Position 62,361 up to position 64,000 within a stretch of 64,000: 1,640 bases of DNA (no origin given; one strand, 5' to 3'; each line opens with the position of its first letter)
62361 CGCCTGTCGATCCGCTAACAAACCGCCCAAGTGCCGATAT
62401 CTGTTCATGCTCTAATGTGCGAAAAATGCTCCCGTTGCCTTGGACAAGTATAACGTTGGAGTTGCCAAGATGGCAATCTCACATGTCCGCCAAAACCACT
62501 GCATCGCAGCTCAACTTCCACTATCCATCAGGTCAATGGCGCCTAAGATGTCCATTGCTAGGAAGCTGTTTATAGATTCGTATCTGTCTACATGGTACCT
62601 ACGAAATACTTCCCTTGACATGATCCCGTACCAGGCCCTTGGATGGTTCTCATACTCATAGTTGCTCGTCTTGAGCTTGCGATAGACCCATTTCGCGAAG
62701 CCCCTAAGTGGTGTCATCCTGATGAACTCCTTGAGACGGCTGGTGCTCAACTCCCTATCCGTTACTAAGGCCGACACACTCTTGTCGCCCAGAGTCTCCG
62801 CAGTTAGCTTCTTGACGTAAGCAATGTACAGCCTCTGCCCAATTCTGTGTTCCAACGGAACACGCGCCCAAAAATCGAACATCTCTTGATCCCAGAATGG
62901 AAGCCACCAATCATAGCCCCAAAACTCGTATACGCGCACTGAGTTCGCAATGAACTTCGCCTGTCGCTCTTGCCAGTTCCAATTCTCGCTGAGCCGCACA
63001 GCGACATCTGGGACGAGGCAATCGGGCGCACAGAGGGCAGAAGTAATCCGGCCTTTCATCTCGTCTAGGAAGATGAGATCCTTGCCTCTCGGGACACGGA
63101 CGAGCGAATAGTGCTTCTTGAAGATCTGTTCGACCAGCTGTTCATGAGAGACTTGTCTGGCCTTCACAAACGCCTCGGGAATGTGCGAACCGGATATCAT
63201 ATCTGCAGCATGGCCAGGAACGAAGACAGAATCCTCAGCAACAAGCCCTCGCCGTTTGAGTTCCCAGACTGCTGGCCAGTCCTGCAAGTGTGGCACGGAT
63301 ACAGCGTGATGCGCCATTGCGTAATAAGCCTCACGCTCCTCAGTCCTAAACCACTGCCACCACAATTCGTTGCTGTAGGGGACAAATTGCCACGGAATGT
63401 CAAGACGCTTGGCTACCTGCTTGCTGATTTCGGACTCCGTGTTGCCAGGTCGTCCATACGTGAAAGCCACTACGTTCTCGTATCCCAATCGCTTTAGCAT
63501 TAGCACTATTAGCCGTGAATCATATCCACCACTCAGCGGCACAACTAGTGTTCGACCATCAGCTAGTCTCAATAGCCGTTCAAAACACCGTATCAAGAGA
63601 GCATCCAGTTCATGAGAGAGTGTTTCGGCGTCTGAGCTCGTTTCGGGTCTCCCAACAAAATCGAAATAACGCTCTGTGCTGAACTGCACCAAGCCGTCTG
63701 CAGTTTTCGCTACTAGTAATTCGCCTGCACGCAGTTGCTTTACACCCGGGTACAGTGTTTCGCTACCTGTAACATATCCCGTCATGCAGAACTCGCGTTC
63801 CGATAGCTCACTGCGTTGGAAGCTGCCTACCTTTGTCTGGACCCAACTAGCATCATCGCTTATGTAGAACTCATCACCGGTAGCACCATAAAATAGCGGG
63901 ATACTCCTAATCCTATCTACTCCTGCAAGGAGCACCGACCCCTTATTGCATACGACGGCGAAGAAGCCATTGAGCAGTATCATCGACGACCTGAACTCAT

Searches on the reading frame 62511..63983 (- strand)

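Call 45: search_protein_families(library=pfam, proteins=[window:62511-63983:-], max_evalue=0.001)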
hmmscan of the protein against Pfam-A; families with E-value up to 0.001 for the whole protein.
window:62511-63983:- (490 aa): 2 families
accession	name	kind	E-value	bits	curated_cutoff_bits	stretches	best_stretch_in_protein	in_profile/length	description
PF00733.27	Asn_synthase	-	5.9e-08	33.2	21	1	139-202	13-78/354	Asparagine synthase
PF06508.19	QueC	-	4.2e-05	23.6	22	1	147-201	3-58/210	Queuosine biosynthesis protein QueC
